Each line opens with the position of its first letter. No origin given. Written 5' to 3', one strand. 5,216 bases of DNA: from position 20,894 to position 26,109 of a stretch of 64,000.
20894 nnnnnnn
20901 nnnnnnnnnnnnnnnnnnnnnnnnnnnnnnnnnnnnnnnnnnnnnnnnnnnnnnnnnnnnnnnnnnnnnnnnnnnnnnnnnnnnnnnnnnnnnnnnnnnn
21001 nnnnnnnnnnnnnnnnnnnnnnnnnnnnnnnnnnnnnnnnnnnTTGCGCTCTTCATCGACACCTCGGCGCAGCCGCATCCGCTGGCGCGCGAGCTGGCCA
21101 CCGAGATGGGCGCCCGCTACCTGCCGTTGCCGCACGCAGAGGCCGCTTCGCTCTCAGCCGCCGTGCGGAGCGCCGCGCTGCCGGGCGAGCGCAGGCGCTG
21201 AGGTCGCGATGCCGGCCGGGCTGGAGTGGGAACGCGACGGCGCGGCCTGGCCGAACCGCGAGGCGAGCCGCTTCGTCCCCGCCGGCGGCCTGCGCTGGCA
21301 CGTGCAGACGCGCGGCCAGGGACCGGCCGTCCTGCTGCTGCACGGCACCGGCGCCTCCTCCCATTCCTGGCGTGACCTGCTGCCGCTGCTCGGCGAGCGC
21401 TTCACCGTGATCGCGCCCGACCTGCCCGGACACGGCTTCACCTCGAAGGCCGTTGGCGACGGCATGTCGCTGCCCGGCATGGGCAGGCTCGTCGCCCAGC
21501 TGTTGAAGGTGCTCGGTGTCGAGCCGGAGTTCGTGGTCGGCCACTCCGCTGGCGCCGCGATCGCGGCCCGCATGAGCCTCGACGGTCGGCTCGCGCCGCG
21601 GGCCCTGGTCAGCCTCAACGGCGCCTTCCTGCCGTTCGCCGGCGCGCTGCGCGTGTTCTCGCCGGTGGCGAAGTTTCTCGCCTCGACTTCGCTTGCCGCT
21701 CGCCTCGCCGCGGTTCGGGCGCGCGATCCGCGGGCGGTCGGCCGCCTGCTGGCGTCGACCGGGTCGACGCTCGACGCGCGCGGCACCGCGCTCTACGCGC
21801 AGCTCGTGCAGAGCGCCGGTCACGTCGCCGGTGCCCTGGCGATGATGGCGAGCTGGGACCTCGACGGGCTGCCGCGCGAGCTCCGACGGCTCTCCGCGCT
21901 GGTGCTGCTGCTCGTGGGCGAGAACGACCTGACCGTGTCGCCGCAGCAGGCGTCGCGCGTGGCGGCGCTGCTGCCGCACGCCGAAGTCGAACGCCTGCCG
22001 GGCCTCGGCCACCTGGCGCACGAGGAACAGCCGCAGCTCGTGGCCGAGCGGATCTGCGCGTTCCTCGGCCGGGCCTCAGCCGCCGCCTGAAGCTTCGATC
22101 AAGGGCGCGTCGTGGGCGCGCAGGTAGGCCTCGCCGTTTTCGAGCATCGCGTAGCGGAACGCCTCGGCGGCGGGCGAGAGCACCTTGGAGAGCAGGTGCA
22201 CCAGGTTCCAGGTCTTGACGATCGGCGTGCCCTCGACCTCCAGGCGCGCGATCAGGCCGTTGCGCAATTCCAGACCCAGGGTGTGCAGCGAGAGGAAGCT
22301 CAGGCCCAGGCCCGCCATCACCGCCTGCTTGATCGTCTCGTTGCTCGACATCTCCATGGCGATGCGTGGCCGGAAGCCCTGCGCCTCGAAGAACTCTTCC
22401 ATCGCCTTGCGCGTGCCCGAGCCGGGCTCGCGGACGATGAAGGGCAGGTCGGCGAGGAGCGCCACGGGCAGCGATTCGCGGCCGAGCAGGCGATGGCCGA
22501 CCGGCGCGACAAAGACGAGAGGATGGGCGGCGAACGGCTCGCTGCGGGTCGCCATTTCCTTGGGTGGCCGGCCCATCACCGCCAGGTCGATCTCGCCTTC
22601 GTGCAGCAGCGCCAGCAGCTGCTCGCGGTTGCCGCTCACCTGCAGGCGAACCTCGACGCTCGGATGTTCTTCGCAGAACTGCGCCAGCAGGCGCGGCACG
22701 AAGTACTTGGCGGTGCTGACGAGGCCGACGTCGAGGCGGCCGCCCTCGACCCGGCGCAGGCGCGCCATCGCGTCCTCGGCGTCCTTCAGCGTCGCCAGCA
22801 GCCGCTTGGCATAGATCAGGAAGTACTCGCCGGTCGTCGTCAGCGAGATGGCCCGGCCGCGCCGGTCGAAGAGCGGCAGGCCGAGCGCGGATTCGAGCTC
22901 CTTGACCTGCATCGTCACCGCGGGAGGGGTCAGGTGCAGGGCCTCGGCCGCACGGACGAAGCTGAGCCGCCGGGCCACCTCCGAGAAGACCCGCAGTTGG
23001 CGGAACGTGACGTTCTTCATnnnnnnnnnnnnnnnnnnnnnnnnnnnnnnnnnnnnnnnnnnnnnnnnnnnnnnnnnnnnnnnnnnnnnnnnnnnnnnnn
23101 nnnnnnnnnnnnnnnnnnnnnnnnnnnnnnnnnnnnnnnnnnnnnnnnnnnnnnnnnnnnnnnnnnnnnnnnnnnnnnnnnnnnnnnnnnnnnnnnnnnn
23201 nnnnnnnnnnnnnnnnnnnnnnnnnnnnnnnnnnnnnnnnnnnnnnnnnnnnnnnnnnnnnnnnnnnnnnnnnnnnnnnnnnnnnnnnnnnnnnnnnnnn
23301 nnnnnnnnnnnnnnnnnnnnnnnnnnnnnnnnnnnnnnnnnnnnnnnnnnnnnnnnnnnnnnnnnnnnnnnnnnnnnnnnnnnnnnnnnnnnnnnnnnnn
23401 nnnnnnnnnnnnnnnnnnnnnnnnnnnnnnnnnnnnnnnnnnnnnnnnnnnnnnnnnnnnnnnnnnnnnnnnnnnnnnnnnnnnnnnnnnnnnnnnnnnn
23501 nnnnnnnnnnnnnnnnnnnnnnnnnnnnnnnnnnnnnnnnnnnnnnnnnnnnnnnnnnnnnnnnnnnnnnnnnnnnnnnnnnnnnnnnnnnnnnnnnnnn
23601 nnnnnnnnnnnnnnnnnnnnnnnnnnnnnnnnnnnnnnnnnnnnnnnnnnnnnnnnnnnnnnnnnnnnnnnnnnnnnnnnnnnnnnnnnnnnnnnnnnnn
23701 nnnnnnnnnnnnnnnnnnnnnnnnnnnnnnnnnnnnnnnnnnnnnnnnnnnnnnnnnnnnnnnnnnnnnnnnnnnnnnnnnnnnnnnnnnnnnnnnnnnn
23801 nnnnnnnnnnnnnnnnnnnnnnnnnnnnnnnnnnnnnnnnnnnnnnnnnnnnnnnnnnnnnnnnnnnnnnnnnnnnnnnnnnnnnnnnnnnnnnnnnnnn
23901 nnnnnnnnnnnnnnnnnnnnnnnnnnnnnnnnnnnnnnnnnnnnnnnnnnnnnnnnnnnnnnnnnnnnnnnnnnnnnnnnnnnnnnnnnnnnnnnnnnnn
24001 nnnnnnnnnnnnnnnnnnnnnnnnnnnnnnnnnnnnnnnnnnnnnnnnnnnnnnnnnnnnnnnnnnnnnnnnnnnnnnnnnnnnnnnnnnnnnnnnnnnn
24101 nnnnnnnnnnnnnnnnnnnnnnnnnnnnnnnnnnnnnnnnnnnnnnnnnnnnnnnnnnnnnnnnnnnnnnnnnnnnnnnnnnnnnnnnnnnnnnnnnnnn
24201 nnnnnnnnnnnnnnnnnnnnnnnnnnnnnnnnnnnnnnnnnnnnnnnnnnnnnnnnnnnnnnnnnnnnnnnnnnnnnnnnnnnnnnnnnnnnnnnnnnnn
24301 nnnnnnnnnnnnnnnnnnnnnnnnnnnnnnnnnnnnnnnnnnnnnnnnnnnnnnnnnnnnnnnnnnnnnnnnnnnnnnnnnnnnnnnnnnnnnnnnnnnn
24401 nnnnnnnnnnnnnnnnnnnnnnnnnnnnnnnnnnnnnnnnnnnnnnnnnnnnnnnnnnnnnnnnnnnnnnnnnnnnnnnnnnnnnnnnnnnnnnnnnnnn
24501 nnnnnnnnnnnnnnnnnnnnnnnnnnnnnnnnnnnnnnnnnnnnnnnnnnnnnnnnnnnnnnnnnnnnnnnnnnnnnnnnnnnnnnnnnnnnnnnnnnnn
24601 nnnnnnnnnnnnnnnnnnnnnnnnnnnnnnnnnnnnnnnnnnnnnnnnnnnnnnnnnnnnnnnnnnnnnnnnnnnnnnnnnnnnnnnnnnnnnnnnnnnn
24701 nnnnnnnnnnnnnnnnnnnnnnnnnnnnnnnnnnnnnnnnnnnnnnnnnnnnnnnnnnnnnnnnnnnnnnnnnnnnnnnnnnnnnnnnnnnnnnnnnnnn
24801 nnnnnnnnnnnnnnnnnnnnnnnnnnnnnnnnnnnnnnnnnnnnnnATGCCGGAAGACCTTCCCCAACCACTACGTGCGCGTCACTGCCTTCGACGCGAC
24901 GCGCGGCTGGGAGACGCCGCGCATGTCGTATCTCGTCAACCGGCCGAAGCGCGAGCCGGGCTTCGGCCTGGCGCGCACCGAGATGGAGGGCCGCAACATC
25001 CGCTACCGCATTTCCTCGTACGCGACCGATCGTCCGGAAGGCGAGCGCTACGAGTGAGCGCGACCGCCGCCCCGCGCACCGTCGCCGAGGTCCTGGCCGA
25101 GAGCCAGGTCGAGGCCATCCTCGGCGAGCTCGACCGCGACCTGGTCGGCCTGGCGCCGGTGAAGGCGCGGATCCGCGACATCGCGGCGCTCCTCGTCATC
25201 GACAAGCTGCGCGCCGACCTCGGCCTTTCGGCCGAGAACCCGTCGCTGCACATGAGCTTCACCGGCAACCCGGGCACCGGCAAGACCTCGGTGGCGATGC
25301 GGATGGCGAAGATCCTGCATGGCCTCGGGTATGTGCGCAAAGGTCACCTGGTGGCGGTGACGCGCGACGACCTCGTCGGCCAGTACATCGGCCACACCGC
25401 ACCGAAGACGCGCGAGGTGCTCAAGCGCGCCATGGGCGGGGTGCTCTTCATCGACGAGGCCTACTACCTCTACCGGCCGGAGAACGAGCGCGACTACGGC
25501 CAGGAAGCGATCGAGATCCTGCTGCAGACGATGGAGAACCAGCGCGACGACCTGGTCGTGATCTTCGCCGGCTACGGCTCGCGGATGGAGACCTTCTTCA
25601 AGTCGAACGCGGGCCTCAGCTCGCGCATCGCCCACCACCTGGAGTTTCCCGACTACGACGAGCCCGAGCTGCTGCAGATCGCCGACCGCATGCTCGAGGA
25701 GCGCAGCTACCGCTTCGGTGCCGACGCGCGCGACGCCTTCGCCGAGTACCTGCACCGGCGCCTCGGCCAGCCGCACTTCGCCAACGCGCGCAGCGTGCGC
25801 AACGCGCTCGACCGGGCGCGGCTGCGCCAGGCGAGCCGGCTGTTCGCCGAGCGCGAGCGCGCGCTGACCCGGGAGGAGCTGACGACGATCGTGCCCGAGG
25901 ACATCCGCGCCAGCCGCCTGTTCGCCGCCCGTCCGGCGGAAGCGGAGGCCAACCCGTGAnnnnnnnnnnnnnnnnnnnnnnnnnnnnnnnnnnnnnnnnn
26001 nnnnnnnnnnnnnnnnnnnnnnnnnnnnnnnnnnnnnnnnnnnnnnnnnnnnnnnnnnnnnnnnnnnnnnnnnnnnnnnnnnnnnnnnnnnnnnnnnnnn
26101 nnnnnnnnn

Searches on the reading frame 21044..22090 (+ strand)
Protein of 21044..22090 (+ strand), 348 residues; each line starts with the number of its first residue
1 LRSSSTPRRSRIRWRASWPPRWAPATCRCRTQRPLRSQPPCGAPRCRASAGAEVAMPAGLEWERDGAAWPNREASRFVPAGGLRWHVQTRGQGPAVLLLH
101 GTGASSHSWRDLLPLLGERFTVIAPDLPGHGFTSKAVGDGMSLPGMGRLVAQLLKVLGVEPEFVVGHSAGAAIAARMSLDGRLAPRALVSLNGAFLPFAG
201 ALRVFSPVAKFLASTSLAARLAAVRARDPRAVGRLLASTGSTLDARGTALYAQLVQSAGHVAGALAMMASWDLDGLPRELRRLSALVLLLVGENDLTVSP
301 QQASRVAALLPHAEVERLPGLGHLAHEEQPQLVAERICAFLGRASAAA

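Call 15: search_protein_families(library=ncbifam, proteins=[window:21044-22090:+], max_evalue=1e-8)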
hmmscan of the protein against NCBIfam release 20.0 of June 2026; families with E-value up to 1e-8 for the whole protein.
window:21044-22090:+ (348 aa): 13 families
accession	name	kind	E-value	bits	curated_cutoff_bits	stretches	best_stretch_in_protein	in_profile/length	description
TIGR03056.1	bchO_mg_che_rel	equivalog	3.1e-88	295.4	172.55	1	69-339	2-275/278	alpha/beta fold hydrolase BchO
NF011457.0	PRK14875.1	equivalog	8.3e-26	90.8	307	1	78-180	117-218/372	acetoin dehydrogenase dihydrolipoyllysine-residue acetyltransferase subunit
NF051488.1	bifunc_PcaDC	exception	9.8e-25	87.5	390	1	86-344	3-253/375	bifunctional 3-oxoadipate enol-lactonase/4-carboxymuconolactone decarboxylase PcaDC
TIGR03611.1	RutD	equivalog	4.8e-19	68.7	238.5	1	86-341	6-255/258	pyrimidine utilization protein D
TIGR02427.1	protocat_pcaD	equivalog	5.1e-19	68.6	255.85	1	85-180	4-99/251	3-oxoadipate enol-lactonase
TIGR03695.1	menH_SHCHC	equivalog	1.4e-17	64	208.55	1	93-181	2-92/252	2-succinyl-6-hydroxy-2,4-cyclohexadiene-1-carboxylate synthase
NF002938.0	PRK03592.1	equivalog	3.1e-16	59.6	241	1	73-179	10-115/298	haloalkane dehalogenase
NF002873.0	PRK03204.1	equivalog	6.2e-16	58.5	466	1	74-338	15-282/286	haloalkane dehalogenase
NF050089.1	i_nPHAscl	equivalog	5.2e-14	52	300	1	89-180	14-104/288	intracellular short-chain-length polyhydroxyalkanoate depolymerase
NF051487.1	bifunc_PcaCD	exception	2.2e-13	50.1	430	1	84-341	159-411/413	bifunctional 4-carboxymuconolactone decarboxylase/3-oxoadipate enol-lactonase PcaCD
NF045632.1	hydroxlase_HsaD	equivalog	5.1e-13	48.6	400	1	74-181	13-125/290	4,5:9,10-diseco-3-hydroxy-5,9,17-trioxoandrosta-1(10),2-diene-4-oate hydrolase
NF008340.0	PRK11126.1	equivalog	3.8e-11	42.7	261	0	89-182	10-100/255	2-succinyl-6-hydroxy-2,4-cyclohexadiene-1-carboxylate synthase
TIGR01738.1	bioH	equivalog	1.4e-10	41.3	206.95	0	91-181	1-86/245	pimeloyl-ACP methyl ester esterase BioH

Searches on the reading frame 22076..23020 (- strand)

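Call 15: search_protein_families(library=ncbifam, proteins=[window:22076-23020:-], max_evalue=1e-8)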
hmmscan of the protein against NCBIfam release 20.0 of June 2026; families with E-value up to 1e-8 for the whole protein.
window:22076-23020:- (314 aa): 48 families (the best 25 are shown)
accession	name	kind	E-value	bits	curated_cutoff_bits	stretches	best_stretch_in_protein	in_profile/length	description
NF045990.1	TransRegCbbRRhodb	equivalog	3.4e-87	292.3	450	1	2-300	4-304/304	LysR family regulator CbbR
NF040786.1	LysR_Sec_metab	equivalog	2.4e-56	190.9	250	1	6-293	3-295/298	selenium metabolism-associated LysR family transcriptional regulator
TIGR03339.1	phn_lysR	subfamily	1.1e-55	188.9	341.1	1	8-266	1-253/279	aminoethylphosphonate catabolism associated LysR family transcriptional regulator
TIGR02424.1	TF_pcaQ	equivalog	6.9e-46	156.5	303.8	1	3-294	2-296/300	pca operon transcription factor PcaQ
NF040889.1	trans_reg_YeiE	equivalog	4.7e-43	147.5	480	1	3-289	2-283/288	DNA-binding transcriptional regulator YeiE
NF053705.1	TransRegGltCGpos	equivalog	1.5e-42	145.8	350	1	6-289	3-286/300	glutamate biosynthesis transcriptional regulator GltC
NF045775.1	acetoin_reg_AlsR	exception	2.7e-41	141.9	430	1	6-244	3-243/290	acetoin biosynthesis transcriptional regulator AlsR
NF008095.0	PRK10837.1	subfamily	1.9e-40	138.9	281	1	4-289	3-283/290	LysR family transcriptional regulator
NF008416.0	PRK11242.1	equivalog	1.2e-39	136.5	277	1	6-238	3-236/300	transcriptional regulator CynR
NF047520.1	trans_act_CidR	equivalog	5.4e-35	121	415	1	6-282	3-278/292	cidABC operon transcriptional activator CidR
NF008722.0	PRK11716.1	equivalog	3.2e-34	118.3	246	1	6-242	3-240/293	HTH-type transcriptional activator IlvY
NF007385.0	PRK09906.1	equivalog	8.2e-34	117.1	356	1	6-257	3-255/296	DNA-binding transcriptional regulator HcaR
NF007439.0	PRK09986.1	equivalog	8.1e-32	110.8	290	1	4-243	7-249/296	LysR family transcriptional regulator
NF008352.0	PRK11139.1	subfamily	1.1e-31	110.1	288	1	7-295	9-291/305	transcriptional regulator GcvA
NF047711.1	PutUtilRegPtrR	equivalog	5.6e-31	107.7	400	1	6-248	3-239/283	putrescine utilization regulator PtrR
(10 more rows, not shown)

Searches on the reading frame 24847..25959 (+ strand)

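Call 15: search_protein_families(library=ncbifam, proteins=[window:24847-25959:+], max_evalue=1e-8)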
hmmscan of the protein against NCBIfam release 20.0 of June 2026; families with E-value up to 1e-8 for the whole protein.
window:24847-25959:+ (370 aa): 3 families
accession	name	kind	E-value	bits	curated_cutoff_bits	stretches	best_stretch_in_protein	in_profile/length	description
TIGR02880.1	cbbX_cfxQ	equivalog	1.3e-152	507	459.25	1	80-359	5-284/284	CbbX protein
TIGR02881.1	spore_V_K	equivalog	4.4e-84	281.6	422.95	1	98-353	7-261/261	stage V sporulation protein K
TIGR03922.1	T7SS_EccA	equivalog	1.8e-64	218.3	466.65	1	70-356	255-551/557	type VII secretion AAA-ATPase EccA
